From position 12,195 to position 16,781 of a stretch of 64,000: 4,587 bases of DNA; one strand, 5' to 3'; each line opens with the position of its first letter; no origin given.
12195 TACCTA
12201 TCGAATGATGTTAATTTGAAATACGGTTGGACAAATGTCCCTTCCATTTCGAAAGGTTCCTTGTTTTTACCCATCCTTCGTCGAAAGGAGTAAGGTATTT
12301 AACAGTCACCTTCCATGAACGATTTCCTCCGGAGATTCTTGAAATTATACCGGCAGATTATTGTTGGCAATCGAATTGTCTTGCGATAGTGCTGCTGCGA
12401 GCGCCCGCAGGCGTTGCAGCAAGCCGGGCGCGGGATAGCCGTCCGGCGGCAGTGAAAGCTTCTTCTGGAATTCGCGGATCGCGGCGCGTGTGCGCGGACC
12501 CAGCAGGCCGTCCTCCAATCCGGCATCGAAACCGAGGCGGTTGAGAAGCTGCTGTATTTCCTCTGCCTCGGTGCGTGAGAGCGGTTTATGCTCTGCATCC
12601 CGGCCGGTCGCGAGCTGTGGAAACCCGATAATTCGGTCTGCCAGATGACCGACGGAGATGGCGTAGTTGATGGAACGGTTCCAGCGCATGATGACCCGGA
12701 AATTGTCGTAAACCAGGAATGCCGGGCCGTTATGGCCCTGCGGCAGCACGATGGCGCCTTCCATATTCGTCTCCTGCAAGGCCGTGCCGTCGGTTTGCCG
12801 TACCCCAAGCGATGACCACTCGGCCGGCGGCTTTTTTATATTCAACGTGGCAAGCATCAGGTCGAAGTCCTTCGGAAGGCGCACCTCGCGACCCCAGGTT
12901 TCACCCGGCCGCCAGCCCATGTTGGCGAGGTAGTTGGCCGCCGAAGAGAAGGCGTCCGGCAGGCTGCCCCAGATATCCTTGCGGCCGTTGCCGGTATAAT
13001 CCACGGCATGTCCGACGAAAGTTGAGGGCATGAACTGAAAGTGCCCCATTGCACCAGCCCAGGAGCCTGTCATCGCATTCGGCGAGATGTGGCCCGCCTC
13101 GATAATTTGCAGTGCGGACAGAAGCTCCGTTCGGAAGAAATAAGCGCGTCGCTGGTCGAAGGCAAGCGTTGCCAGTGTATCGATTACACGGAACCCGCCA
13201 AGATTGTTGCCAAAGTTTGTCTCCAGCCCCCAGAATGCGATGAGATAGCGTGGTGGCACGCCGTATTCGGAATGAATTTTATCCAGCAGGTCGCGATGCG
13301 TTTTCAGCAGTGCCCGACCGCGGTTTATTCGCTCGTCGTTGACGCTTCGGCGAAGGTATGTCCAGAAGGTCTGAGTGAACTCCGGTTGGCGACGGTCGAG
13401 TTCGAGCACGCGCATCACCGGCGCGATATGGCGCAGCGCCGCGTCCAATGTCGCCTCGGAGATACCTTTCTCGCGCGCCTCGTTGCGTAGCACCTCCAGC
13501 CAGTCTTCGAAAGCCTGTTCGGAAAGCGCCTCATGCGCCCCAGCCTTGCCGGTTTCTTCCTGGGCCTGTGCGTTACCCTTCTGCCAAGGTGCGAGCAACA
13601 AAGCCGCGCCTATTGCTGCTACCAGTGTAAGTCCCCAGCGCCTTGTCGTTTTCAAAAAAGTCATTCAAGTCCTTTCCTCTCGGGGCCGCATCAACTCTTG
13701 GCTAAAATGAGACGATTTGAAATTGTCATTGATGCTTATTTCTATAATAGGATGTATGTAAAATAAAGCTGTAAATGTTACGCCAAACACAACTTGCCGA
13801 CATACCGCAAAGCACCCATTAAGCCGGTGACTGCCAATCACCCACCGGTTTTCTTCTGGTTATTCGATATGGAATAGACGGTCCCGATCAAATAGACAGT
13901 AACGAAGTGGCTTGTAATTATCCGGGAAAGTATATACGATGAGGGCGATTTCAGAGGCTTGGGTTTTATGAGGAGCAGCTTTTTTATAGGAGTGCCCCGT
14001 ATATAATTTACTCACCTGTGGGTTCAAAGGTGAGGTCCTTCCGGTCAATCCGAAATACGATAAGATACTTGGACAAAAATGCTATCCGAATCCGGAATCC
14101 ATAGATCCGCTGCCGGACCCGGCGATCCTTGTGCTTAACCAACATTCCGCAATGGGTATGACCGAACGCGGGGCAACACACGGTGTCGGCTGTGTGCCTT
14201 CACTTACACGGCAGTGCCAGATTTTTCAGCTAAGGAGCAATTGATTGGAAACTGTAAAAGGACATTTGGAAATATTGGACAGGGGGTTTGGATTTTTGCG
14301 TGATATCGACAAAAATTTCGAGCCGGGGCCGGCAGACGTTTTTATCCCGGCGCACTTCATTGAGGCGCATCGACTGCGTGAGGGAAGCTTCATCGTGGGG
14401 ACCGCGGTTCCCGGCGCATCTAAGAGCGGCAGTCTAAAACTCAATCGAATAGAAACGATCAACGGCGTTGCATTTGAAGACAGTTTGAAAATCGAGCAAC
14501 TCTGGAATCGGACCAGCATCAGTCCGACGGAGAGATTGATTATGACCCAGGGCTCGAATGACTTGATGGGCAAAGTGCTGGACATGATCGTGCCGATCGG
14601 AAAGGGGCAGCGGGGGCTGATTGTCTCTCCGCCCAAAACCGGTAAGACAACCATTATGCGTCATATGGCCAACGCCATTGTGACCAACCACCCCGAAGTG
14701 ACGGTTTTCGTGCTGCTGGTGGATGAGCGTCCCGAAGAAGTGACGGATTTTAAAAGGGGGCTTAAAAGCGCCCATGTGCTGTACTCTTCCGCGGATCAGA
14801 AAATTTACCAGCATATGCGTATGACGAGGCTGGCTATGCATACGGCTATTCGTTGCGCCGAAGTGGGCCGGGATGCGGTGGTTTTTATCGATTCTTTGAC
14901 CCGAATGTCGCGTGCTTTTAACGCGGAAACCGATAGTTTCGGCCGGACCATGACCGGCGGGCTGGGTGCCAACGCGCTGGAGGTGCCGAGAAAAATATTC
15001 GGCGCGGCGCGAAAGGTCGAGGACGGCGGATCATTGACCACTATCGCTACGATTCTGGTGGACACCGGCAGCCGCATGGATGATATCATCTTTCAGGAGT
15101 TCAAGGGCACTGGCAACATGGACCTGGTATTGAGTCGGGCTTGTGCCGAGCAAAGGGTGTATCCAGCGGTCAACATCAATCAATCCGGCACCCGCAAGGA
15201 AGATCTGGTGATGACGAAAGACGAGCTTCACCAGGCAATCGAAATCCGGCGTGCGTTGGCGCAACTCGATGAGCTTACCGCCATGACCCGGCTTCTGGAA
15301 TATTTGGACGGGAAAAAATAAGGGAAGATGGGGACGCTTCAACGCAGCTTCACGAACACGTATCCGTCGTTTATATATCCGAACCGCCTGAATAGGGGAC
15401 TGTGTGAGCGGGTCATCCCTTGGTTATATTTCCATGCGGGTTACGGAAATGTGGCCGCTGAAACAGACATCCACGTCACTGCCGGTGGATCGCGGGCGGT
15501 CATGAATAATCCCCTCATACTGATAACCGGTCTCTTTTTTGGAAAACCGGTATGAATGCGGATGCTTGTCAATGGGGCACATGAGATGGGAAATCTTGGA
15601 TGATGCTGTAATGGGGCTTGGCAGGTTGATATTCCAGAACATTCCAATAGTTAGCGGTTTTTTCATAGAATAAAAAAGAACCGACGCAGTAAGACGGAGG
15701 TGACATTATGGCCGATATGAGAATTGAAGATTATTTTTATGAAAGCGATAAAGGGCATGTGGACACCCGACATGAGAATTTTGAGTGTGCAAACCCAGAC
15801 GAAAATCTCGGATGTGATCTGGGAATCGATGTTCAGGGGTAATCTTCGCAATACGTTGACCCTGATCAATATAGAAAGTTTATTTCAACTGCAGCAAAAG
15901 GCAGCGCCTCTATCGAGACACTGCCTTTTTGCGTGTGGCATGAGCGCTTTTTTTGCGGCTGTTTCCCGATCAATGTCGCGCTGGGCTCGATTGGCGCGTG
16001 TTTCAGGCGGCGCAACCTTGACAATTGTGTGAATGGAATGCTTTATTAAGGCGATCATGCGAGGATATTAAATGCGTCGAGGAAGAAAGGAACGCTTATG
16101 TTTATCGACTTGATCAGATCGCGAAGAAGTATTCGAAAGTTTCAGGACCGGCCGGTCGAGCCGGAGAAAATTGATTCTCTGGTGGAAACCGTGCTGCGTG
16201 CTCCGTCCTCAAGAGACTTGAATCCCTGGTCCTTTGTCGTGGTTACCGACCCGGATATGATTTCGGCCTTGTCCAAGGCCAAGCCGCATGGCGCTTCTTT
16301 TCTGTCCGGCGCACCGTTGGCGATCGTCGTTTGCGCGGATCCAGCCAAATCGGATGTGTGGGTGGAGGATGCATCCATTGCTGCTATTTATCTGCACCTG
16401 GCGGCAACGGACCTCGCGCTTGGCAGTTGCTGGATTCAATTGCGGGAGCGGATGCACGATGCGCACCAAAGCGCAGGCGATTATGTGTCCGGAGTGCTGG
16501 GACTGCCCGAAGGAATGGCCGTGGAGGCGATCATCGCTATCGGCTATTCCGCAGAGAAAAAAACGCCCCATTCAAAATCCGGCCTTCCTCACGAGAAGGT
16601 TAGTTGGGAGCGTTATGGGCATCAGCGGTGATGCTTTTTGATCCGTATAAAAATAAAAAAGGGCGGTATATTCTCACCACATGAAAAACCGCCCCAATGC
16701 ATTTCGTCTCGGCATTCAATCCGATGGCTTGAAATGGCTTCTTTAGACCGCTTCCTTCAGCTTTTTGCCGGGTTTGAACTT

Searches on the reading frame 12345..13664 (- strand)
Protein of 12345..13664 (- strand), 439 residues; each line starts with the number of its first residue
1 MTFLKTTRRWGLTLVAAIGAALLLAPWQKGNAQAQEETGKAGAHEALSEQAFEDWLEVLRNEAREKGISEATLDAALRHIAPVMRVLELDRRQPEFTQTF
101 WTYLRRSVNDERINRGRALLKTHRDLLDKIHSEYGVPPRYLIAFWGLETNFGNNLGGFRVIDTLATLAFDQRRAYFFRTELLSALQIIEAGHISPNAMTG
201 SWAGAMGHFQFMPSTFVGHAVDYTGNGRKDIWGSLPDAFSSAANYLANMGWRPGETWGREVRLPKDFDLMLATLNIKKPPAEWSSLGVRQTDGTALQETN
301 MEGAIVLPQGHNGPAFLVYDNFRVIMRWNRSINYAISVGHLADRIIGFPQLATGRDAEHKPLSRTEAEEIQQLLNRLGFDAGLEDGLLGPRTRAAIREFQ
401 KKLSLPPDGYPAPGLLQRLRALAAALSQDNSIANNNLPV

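Call 61: search_protein_families(library=pfam, proteins=[window:12345-13664:-], max_evalue=0.000001)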
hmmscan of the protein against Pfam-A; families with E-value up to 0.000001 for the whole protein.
window:12345-13664:- (439 aa): 2 families
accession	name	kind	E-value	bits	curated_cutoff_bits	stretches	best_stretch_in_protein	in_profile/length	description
PF13406.11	SLT_2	-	4.5e-118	394.2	24.3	1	52-343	2-292/292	Transglycosylase SLT domain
PF01471.23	PG_binding_1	-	3.1e-14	53.3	23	1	364-419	2-57/57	Putative peptidoglycan binding domain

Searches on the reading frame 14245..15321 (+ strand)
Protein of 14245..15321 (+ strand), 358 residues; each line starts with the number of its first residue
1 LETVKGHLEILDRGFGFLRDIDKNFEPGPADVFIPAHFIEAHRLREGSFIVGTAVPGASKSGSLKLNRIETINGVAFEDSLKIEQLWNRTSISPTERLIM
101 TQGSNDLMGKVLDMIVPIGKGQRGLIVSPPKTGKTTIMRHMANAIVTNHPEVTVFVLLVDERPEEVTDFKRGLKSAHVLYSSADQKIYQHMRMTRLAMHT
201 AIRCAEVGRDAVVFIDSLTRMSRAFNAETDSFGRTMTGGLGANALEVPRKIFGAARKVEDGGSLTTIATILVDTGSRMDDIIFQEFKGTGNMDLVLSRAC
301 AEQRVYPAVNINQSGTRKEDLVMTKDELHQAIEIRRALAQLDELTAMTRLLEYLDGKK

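Call 62: search_protein_families(library=pfam, proteins=[window:14245-15321:+], max_evalue=0.000001)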
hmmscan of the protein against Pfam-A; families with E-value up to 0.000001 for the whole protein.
window:14245-15321:+ (358 aa): 2 families
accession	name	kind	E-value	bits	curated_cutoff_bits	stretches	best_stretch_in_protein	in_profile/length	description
PF00006.31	ATP-synt_ab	-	6.5e-26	91.7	29.5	1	110-314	3-211/213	ATP synthase alpha/beta family, nucleotide-binding domain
PF07497.18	Rho_RNA_bind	-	4.5e-14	52.5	27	1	4-76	1-71/73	Rho termination factor, RNA-binding domain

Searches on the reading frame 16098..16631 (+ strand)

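Call 62: search_protein_families(library=pfam, proteins=[window:16098-16631:+], max_evalue=0.000001)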
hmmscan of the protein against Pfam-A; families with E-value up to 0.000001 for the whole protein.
window:16098-16631:+ (177 aa): 2 families
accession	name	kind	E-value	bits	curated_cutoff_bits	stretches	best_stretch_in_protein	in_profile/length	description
PF00881.29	Nitroreductase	-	3.2e-22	79.9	23.5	2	6-60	1-55/167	Nitroreductase family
PF14512.11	TM1586_NiRdase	-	6.7e-09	36.1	27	0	22-53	157-188/215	Putative TM nitroreductase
